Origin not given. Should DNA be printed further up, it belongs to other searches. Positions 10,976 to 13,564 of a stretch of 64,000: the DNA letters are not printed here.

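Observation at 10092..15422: XO-family molybdoenzyme of the 4-hydroxybenzoyl-CoA-reductase (reductive dehydroxylase) class, with a UbiD gene inserted between its subunit genes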

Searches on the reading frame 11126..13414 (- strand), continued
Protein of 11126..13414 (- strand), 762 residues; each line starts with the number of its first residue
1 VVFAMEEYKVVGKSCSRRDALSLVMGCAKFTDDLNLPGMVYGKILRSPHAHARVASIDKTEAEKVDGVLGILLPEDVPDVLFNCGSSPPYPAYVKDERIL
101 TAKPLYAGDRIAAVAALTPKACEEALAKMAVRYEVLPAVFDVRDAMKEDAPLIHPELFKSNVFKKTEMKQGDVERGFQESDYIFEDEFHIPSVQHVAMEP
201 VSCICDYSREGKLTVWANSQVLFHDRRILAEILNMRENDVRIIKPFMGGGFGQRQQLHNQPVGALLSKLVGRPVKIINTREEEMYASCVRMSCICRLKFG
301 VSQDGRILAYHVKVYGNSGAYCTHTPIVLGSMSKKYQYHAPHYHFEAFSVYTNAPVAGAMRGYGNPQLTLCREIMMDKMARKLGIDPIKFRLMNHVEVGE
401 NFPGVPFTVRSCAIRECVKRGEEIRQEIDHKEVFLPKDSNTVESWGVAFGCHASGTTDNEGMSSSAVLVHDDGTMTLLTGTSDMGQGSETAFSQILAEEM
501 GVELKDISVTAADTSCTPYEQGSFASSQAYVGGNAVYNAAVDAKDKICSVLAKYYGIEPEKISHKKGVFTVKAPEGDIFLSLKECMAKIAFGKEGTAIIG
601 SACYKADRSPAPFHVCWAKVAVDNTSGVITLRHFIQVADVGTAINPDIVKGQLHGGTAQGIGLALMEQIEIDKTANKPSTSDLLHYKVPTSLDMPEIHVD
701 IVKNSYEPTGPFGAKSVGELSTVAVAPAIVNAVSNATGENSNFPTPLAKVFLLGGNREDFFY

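Call 28: search_solved_structures(query=window:11126-13414:-, max_evalue=1e-60, show_alignments=5)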
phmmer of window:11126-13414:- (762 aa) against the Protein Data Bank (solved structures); distinct sequences matched with E-value up to 1e-60: 10.
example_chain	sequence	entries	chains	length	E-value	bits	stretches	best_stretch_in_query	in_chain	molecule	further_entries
1rm6_A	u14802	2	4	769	4.8e-102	345.9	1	8-745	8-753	4-hydroxybenzoyl-CoA reductase alpha subunit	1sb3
7dqx_A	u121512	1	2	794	1.3e-79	271.7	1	11-740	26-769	6-hydroxypseudooxynicotine dehydrogenase complex subunit gamma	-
8uem_A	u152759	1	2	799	2e-78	267.8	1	17-737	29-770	Carbon monoxide dehydrogenase (Large chain), CoxL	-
3hrd_A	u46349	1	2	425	2.8e-71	244.2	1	6-423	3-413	Nicotinate dehydrogenase large molybdopterin subunit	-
1t3q_B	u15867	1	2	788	2.3e-66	228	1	8-737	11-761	quinoline 2-oxidoreductase large subunit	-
4zoh_A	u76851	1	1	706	2.6e-66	227.8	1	11-736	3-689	Putative oxidoreductase molybdopterin-binding subunit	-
1n5w_B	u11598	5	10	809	1.3e-65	225.5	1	8-736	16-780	Carbon monoxide dehydrogenase large chain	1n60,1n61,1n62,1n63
1zxi_B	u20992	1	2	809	1.3e-65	225.5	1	8-736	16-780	Carbon monoxide dehydrogenase large chain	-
5g5h_C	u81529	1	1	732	3.8e-62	214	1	5-749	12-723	Aldehyde oxidoreductase molybdenum-binding subunit PaoC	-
5g5g_C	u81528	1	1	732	7.5e-62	213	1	5-749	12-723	PUTATIVE XANTHINE DEHYDROGENASE YAGS FAD-BINDING SUBUNIT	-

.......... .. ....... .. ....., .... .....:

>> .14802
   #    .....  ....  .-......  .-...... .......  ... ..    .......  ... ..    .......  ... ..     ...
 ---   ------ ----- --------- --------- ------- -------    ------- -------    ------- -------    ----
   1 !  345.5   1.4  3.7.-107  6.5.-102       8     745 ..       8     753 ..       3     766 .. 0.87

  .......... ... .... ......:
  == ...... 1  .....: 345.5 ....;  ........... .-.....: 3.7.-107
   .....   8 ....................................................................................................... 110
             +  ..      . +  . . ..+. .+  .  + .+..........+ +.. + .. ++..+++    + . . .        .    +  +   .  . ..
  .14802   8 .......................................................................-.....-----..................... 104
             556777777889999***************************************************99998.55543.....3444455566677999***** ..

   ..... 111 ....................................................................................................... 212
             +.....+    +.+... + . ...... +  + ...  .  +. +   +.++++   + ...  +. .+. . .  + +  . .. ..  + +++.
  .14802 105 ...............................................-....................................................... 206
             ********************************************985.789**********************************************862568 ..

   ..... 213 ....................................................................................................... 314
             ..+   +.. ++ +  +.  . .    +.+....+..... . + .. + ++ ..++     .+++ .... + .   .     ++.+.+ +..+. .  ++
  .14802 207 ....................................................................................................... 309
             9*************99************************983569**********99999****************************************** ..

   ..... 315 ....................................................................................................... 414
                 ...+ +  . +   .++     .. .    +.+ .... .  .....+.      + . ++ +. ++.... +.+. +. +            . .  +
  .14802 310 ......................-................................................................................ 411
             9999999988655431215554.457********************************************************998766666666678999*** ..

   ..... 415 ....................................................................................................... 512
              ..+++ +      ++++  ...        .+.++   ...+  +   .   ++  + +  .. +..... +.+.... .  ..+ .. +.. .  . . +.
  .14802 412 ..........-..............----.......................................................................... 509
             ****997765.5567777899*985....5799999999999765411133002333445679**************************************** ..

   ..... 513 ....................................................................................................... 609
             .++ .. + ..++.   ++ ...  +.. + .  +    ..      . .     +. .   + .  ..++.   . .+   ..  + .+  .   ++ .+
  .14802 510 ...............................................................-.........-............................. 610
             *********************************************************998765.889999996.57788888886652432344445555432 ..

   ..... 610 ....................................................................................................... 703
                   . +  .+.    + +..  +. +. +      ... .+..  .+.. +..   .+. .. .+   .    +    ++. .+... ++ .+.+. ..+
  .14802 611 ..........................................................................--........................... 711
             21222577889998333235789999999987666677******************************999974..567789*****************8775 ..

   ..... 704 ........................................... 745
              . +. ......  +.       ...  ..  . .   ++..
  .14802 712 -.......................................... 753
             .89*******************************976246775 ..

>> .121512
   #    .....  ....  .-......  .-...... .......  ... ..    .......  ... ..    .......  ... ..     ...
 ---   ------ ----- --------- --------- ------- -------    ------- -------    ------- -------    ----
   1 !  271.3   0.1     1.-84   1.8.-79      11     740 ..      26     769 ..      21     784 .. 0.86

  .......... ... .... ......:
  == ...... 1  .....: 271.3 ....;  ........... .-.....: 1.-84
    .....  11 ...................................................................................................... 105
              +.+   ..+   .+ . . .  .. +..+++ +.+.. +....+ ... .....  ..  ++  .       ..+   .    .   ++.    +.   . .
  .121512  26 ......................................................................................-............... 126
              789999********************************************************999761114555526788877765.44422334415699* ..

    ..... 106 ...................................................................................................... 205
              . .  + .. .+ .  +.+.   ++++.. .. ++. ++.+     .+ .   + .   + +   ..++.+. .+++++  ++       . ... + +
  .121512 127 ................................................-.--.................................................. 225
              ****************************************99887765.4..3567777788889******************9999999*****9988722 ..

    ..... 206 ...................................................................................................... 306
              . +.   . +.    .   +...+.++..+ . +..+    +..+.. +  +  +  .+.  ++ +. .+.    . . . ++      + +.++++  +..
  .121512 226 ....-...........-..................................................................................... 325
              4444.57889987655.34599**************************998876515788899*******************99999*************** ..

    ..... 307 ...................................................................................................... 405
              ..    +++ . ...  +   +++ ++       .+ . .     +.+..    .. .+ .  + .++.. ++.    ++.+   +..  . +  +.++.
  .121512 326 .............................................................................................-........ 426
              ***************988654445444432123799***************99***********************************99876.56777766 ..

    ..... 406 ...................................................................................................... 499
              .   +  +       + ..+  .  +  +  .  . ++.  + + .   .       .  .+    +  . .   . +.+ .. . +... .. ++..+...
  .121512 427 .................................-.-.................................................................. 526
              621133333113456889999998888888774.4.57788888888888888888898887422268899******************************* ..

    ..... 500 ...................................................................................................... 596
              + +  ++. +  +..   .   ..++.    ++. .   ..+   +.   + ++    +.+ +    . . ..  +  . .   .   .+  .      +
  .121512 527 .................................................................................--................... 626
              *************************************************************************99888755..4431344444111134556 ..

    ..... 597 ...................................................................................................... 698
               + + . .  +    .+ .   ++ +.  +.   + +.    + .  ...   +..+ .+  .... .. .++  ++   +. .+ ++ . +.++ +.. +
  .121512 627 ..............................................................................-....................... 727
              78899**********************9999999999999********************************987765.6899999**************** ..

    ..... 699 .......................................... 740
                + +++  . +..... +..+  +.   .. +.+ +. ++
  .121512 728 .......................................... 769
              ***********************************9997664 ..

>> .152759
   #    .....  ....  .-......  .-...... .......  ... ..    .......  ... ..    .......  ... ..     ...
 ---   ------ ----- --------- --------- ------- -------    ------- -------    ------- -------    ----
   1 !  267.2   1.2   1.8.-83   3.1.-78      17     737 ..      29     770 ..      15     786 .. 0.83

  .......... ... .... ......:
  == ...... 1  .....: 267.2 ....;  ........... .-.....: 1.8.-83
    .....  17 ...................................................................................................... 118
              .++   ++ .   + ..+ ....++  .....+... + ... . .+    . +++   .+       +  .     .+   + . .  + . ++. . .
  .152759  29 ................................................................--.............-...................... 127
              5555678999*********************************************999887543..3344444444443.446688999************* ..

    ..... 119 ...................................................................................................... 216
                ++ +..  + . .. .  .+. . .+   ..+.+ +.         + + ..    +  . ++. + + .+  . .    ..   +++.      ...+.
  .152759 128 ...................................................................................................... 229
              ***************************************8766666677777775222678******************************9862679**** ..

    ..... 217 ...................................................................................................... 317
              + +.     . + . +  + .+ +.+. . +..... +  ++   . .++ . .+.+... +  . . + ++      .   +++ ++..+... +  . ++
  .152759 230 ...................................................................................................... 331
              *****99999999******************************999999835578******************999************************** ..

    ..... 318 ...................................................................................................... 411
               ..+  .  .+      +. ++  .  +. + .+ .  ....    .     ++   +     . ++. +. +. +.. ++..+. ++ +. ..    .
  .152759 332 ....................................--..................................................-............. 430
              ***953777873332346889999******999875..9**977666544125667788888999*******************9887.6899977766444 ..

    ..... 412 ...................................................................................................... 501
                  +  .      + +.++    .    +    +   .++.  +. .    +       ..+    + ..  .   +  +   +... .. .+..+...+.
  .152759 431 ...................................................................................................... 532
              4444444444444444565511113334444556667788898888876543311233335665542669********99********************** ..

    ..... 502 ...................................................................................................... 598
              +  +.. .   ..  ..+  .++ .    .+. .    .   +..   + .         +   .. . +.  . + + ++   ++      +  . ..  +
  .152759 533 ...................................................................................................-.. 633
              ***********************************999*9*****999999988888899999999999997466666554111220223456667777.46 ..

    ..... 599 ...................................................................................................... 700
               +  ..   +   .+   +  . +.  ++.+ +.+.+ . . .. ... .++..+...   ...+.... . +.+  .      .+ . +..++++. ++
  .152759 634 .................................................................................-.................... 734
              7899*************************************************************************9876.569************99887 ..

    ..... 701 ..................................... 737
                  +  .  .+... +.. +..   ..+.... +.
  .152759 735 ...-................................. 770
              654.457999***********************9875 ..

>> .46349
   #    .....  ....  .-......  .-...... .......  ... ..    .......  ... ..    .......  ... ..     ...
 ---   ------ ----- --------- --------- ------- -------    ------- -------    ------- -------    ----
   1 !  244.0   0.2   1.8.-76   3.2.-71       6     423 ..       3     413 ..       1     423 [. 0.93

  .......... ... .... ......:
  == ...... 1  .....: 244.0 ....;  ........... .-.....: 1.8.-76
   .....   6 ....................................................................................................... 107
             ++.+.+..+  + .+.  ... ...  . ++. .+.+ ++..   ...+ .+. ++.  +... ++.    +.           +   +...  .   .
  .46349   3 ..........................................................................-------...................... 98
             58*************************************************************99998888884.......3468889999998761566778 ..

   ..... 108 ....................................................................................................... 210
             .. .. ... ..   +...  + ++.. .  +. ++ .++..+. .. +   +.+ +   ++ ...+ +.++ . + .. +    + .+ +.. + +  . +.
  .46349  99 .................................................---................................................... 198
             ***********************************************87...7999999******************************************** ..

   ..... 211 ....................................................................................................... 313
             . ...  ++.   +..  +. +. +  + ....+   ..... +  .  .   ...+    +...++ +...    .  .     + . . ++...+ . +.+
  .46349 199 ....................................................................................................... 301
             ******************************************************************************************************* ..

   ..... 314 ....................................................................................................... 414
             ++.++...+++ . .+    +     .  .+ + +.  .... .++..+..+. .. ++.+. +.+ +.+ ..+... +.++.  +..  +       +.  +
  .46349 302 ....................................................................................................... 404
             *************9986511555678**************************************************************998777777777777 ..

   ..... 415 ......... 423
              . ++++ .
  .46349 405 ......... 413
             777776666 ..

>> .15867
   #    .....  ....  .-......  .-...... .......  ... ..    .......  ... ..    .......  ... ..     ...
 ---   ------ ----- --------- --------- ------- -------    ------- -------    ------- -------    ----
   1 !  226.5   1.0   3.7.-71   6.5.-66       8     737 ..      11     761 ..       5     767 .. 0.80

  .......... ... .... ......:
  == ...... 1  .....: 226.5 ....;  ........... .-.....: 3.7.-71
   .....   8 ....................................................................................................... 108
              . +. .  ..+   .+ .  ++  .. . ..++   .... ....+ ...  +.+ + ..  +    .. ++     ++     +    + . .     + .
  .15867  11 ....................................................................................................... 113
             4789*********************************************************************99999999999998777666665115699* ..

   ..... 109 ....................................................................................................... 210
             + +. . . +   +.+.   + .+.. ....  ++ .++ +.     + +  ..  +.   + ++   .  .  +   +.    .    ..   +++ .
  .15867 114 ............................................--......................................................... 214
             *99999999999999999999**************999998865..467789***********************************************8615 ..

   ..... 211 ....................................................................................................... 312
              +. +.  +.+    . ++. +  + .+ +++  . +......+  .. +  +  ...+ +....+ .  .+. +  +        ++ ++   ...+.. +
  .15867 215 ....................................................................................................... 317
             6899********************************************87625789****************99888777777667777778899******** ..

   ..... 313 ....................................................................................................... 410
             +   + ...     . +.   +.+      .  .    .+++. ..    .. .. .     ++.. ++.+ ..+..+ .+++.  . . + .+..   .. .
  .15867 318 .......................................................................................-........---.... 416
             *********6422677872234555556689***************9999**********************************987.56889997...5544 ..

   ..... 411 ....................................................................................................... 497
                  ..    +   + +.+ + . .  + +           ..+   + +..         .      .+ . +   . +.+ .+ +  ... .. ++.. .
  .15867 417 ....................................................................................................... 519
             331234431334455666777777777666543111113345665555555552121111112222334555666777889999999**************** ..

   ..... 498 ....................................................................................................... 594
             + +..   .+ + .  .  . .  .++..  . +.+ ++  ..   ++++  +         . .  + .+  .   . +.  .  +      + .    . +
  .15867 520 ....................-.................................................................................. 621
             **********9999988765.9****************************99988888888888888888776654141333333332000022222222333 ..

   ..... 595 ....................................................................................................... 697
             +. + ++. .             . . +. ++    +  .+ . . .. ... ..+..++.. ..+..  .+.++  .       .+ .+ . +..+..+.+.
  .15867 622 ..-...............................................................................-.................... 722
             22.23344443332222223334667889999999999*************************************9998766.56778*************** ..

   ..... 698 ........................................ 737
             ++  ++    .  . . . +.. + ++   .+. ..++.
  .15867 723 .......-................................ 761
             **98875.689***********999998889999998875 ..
